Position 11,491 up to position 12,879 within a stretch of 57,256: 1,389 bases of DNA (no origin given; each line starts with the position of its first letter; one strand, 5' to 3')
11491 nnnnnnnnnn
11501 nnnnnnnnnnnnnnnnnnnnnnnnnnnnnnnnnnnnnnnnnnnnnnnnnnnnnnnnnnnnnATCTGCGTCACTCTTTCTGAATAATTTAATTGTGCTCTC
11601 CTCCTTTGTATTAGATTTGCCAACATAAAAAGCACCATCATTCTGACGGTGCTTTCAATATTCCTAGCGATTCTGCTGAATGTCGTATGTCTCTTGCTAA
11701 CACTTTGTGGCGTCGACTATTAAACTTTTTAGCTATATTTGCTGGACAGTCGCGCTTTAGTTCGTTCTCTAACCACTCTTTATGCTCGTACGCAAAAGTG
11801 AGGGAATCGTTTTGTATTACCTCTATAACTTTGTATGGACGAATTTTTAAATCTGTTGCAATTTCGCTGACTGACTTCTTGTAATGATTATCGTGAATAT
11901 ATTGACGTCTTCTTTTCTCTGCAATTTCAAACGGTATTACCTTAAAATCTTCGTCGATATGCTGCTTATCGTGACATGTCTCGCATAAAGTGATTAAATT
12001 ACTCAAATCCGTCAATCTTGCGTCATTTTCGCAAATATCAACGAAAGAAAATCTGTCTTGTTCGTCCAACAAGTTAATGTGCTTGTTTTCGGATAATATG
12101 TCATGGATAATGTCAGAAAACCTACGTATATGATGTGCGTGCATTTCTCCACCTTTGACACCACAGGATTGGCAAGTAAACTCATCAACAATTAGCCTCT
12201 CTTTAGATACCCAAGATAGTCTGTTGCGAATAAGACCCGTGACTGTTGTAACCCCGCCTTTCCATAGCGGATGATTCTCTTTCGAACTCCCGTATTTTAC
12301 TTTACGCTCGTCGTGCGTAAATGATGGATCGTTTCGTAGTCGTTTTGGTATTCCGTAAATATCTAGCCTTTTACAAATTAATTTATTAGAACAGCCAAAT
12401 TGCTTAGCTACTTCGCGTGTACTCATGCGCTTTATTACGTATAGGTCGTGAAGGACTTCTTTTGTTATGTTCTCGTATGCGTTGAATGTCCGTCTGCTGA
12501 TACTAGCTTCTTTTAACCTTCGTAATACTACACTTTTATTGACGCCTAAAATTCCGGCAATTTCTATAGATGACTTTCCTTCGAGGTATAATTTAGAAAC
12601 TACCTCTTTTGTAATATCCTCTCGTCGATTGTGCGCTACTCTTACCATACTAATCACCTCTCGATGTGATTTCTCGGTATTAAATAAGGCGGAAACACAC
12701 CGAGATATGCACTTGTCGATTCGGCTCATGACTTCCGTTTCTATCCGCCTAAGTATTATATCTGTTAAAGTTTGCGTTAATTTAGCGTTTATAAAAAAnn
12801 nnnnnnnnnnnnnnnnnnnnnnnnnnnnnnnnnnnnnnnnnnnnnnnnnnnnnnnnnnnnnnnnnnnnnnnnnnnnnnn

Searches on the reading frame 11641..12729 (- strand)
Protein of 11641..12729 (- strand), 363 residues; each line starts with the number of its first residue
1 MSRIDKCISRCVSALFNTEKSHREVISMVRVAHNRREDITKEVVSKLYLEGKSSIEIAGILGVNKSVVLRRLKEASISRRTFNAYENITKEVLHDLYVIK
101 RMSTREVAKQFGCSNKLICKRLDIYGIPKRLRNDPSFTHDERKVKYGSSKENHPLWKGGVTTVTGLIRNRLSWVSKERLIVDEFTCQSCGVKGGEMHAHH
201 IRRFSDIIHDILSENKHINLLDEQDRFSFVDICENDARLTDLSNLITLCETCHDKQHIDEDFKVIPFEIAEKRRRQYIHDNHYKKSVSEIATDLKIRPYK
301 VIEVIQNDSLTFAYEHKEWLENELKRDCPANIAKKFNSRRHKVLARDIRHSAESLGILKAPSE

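Call 94: search_protein_families(library=phrogs, max_evalue=0.000001, proteins=[window:11641-12729:-])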
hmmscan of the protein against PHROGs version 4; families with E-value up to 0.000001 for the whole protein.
window:11641-12729:- (363 aa): 4 families
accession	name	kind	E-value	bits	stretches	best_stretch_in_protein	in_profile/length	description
phrog_8446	-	DNA, RNA and nucleotide metabolism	5.1e-22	79.6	1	41-208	17-175/211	HNH endonuclease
phrog_12058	-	unknown function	7.1e-11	42.1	1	33-128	477-571/768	-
phrog_7545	-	DNA, RNA and nucleotide metabolism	3.1e-10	41.5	0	88-156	5-71/160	HNH endonuclease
phrog_9759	-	DNA, RNA and nucleotide metabolism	8.9e-09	36.7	0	89-215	7-136/242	DNA binding protein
